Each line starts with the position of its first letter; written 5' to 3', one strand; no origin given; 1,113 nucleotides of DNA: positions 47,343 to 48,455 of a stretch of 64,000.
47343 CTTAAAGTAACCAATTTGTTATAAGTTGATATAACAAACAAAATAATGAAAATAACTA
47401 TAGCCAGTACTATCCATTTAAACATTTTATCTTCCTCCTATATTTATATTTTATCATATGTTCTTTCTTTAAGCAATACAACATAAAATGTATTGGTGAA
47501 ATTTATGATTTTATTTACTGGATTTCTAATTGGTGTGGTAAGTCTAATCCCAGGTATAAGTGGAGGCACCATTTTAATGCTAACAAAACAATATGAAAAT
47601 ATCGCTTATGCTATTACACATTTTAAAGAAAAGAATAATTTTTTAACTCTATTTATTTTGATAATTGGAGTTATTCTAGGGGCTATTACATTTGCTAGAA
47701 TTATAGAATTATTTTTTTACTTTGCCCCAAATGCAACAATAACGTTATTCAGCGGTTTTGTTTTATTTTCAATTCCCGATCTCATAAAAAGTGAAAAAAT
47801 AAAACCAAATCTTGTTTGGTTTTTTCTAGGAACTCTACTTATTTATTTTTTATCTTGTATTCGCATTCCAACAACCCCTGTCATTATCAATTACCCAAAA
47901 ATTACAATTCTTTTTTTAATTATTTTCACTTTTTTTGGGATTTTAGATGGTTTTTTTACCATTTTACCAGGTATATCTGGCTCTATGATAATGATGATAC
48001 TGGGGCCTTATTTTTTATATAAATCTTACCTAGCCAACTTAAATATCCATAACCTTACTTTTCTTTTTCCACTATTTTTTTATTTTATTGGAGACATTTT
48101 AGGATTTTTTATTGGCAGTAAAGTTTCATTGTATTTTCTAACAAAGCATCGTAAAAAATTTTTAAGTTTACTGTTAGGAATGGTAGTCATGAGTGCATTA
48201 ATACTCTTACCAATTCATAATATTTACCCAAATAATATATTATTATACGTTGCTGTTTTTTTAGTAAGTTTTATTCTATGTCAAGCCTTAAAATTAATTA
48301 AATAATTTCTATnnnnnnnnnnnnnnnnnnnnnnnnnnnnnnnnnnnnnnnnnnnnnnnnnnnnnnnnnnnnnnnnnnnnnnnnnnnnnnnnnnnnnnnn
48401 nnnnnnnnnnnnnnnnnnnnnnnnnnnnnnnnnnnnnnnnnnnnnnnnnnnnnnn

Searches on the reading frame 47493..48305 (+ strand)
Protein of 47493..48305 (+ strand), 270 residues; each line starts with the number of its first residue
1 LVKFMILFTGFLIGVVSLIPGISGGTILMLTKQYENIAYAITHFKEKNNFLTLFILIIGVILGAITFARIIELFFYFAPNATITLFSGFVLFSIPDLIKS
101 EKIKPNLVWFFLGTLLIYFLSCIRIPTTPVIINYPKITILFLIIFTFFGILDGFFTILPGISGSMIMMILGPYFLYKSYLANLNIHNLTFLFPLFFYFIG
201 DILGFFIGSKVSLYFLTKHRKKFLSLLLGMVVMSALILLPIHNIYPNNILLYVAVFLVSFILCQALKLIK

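Call 3: search_protein_families(library=pfam, proteins=[window:47493-48305:+], max_evalue=1)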
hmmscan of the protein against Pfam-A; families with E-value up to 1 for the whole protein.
window:47493-48305:+ (270 aa): 1 family
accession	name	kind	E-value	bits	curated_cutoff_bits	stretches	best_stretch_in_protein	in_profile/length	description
PF04018.18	VCA0040-like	-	4e-23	82.7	26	2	13-242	1-232/246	Undecaprenyl phosphate translocase-like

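Call 4: search_protein_families(library=ncbifam, proteins=[window:47493-48305:+], max_evalue=1)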
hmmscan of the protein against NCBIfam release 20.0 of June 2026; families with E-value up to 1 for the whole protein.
window:47493-48305:+ (270 aa): 3 families
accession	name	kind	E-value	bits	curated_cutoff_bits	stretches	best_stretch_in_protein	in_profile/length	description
NF052563.1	PlprenPhTpPopt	equivalog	9.9e-17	61.3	400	1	2-262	3-270/277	polyprenyl-phosphate transporter PopT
NF052564.1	PlprenPhTpVIBCH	equivalog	1.7e-14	53.8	400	2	4-95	151-238/303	polyprenyl-phosphate transporter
NF041581.1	SosA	equivalog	0.04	14.1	60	1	243-264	3-24/77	DNA damage-induced cell division inhibitor SosA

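Call 86: find_related_loci(query=A7, collection=metagenome_contigs, flank=8000)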
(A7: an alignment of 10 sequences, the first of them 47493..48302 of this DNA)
Query A7 (270 aa) in metagenome_contigs; peptide patterns used: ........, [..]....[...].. (x = any residue, [..] = any of these).
505 stretches matched a pattern; 133 encode a relative of the query (tblastn E <= 1e-3); the best 80 are kept; 80 distinct loci.
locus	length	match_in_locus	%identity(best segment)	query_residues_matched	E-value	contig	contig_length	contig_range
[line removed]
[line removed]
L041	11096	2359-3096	31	1-234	4e-20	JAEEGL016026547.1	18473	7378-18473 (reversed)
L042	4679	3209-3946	34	1-234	5e-20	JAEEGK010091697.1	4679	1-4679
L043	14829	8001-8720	30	7-234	5e-20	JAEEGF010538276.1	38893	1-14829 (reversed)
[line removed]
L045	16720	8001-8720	30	7-234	5e-20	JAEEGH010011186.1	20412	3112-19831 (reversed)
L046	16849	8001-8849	32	1-270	9e-20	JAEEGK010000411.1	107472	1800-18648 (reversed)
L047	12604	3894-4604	32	10-234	2e-19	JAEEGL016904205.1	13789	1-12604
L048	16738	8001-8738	31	1-234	6e-19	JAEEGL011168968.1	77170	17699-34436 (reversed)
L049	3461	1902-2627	32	4-234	1e-17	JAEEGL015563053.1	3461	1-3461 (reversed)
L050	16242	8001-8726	30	4-234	6e-17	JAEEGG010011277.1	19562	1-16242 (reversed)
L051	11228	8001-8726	30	4-234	6e-17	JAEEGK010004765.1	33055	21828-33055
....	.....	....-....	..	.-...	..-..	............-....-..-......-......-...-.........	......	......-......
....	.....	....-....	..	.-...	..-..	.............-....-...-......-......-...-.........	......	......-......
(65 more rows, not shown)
